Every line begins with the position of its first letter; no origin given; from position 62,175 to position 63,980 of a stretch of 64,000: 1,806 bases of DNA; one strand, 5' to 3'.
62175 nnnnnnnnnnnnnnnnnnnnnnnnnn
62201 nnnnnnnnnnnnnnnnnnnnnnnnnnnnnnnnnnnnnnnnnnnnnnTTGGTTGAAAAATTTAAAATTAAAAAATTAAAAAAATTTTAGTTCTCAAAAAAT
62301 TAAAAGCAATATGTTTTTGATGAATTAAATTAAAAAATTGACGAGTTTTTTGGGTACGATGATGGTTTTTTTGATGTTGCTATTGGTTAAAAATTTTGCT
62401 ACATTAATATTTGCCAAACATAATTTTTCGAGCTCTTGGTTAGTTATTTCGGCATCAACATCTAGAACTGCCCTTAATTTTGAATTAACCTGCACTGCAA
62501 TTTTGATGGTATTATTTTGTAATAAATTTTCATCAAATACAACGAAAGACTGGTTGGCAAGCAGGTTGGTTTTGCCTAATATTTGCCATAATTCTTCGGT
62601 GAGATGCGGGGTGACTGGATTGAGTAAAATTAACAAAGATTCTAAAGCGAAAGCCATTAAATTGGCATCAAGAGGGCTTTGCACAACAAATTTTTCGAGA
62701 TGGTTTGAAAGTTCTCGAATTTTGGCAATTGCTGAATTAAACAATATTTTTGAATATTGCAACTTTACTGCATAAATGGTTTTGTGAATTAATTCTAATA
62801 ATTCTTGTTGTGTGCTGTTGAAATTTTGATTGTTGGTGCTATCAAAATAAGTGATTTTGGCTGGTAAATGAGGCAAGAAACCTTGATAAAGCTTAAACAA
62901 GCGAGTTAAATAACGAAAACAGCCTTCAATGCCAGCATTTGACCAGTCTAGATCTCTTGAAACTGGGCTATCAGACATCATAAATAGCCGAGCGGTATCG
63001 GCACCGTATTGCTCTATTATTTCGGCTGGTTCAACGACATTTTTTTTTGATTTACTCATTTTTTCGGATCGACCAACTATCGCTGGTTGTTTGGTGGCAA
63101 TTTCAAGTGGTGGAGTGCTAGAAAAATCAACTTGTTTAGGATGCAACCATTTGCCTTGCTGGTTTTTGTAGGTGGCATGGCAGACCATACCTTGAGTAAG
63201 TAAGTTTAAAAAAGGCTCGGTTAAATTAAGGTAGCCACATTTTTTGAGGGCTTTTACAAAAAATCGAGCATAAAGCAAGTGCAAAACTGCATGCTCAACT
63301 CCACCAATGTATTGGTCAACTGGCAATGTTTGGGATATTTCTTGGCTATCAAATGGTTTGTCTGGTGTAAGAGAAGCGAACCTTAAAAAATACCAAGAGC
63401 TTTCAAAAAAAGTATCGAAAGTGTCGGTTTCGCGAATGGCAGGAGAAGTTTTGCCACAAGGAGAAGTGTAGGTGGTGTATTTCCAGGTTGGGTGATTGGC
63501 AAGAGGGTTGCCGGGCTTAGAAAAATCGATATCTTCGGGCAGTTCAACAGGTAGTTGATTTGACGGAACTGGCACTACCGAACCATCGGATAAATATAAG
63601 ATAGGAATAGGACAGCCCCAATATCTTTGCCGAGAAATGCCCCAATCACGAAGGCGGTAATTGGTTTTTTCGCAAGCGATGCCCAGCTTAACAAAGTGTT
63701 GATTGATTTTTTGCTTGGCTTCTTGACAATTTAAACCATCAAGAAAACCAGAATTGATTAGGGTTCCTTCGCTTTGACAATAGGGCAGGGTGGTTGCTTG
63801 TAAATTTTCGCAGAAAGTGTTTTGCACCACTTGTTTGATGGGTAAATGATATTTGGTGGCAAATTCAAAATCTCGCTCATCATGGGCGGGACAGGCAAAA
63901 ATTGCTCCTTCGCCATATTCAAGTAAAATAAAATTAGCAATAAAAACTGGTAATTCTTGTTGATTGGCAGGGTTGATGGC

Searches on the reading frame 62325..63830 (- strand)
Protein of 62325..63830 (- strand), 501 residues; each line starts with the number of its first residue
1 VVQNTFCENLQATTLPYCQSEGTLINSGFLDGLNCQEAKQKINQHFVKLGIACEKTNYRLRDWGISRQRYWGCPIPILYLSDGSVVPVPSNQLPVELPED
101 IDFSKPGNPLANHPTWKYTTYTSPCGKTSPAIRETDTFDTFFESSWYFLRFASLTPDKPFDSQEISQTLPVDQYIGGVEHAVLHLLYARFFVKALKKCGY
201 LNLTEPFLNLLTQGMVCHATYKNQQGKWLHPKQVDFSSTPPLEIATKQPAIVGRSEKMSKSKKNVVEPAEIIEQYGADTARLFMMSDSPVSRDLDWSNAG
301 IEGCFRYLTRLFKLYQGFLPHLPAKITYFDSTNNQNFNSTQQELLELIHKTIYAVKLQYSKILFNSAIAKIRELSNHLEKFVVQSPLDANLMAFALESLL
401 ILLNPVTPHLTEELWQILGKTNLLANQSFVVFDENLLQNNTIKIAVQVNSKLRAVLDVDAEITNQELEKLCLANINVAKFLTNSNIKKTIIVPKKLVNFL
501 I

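Call 19: search_protein_families(library=ncbifam, proteins=[window:62325-63830:-], max_evalue=1e-10)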
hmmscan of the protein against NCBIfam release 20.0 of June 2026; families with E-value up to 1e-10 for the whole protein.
window:62325-63830:- (501 aa): 11 families
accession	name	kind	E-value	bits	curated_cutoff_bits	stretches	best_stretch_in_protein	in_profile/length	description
TIGR00396.1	leuS_bact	equivalog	4.9e-140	468.2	548.4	1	19-501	370-842/843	leucine--tRNA ligase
NF004349.1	PRK05729.1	equivalog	1.2e-32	113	704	1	60-465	391-733/860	valine--tRNA ligase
TIGR00422.1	valS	equivalog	4e-31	107.8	612.1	1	255-479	524-761/863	valine--tRNA ligase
TIGR00392.1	ileS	equivalog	1.9e-28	99.2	621.4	1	256-465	610-835/861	isoleucine--tRNA ligase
NF009687.0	PRK13208.1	equivalog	1.7e-27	96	738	1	255-476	532-765/801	valine--tRNA ligase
NF008957.0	PRK12300.1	subfamily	8.4e-25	86.9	677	1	255-473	624-833/946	leucine--tRNA ligase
TIGR00395.1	leuS_arch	equivalog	1.9e-21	75.8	648.5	1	255-472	618-829/938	leucine--tRNA ligase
NF011492.0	PRK14900.1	equivalog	1.5e-16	59.5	1783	0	254-311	529-586/1044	valine--tRNA ligase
TIGR00398.1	metG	equivalog_domain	9.2e-15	54.3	336.35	1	255-425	325-508/530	methionine--tRNA ligase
NF000540.1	alt_ValS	exception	3.1e-12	45.3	900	0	256-461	573-786/827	valine--tRNA ligase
NF008900.0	PRK12267.1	equivalog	6.1e-12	44.8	598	1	254-385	296-428/648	methionine--tRNA ligase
